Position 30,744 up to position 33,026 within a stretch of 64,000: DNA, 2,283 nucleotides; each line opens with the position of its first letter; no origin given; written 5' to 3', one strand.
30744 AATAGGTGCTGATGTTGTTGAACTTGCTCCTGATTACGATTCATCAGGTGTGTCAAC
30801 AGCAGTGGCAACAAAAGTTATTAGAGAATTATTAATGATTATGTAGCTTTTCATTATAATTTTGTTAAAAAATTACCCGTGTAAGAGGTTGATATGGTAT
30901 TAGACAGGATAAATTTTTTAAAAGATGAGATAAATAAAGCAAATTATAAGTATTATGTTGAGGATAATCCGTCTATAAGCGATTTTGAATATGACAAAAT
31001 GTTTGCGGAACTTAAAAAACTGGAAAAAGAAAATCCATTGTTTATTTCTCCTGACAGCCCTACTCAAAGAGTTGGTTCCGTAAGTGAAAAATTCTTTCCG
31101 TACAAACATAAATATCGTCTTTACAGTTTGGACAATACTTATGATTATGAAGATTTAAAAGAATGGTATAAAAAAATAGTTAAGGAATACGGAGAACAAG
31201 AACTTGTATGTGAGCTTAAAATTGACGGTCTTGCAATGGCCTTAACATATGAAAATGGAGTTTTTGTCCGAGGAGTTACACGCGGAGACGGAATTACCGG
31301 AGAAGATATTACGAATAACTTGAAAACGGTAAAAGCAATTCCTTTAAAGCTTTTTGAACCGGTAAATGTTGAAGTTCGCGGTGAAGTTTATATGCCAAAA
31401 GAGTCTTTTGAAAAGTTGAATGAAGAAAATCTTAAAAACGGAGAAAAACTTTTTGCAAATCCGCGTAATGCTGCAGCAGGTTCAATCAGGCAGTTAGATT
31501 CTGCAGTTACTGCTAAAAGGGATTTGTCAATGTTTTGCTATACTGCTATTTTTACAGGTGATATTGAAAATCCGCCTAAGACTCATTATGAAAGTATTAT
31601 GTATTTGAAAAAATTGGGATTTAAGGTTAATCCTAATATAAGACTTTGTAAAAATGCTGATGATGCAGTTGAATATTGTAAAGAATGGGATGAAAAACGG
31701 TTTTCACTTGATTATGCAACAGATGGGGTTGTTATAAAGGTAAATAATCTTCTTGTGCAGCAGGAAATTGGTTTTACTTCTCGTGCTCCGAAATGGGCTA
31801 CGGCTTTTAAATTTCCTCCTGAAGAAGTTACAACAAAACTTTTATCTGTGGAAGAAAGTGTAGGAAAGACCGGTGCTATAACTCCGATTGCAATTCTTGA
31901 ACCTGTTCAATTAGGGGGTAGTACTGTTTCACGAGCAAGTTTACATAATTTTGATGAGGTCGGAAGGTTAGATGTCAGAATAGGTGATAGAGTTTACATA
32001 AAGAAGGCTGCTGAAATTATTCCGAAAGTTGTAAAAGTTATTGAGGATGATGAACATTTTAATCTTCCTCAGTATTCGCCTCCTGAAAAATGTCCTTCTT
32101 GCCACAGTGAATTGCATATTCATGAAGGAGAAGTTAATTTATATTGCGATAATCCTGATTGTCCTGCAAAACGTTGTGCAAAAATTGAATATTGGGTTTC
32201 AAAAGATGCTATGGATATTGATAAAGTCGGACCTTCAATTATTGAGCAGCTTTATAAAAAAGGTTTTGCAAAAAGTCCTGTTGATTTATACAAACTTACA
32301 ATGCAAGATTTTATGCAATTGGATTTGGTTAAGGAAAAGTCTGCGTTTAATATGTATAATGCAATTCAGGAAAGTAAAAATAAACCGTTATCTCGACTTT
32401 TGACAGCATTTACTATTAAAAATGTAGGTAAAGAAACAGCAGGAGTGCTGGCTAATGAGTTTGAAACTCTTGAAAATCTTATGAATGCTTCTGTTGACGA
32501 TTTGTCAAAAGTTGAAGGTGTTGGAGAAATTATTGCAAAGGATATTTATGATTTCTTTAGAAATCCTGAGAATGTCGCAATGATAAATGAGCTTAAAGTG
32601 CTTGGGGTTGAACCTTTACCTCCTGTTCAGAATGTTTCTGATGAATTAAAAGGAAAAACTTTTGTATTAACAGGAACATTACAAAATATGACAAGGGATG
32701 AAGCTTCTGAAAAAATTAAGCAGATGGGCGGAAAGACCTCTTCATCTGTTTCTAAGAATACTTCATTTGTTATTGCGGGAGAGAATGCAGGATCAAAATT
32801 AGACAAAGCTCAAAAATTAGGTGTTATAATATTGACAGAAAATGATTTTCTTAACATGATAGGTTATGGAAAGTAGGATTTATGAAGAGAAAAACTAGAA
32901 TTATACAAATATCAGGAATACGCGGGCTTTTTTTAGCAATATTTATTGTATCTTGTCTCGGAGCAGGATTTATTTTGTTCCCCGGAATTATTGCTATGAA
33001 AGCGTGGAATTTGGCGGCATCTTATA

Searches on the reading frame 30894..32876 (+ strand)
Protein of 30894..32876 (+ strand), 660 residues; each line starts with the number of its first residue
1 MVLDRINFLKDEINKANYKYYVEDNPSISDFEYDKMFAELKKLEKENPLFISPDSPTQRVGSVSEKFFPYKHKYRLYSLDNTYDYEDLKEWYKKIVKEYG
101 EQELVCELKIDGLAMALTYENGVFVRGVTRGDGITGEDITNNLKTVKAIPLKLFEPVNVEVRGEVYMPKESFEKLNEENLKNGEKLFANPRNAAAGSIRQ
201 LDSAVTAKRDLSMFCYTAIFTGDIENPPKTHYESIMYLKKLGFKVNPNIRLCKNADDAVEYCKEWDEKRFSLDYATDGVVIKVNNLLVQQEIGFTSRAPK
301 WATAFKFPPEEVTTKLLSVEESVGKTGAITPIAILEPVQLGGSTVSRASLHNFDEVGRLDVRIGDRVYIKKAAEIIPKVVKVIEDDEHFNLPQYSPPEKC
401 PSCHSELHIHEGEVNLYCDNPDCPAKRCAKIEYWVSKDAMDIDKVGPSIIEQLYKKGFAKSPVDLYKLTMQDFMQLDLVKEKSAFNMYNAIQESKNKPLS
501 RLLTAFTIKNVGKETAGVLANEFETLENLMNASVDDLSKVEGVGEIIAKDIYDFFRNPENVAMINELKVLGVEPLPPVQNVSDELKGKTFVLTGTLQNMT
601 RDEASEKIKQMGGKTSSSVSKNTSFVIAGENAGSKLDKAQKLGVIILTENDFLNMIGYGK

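Call 92: search_protein_families(library=pfam, proteins=[window:30894-32876:+], max_evalue=0.00001)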
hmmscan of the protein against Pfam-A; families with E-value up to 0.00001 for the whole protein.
window:30894-32876:+ (660 aa): 9 families
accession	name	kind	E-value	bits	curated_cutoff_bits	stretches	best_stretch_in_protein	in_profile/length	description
PF01653.23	DNA_ligase_aden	-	1.3e-97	326.7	27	1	66-310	3-253/253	NAD-dependent DNA ligase adenylation domain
PF03120.22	DNA_ligase_OB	-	5.9e-31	106.6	32.9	1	313-387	1-75/79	NAD-dependent DNA ligase OB-fold domain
PF12826.13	HHH_2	-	2.2e-19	69.8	27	1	501-564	1-64/64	Helix-hairpin-helix motif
PF00533.33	BRCT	-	8.6e-19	68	21.3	1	582-656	3-78/78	BRCA1 C Terminus (BRCT) domain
PF14520.12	HHH_5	-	1.8e-12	47.9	27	1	507-556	6-56/57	Helix-hairpin-helix domain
PF03119.21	DNA_ligase_ZBD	-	5.8e-09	36.1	25.8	1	399-425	1-27/27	NAD-dependent DNA ligase C4 zinc finger domain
PF00633.29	HHH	-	2.4e-07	30.7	24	1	525-554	1-30/30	Helix-hairpin-helix motif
PF12738.14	PTCB-BRCT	-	6.5e-07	29.7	22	1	596-647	9-59/63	twin BRCT domain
PF22745.1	Nlig-Ia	-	3e-06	28.2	27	1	2-49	2-49/92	DNA ligase-like, N-terminal NAD+-binding domain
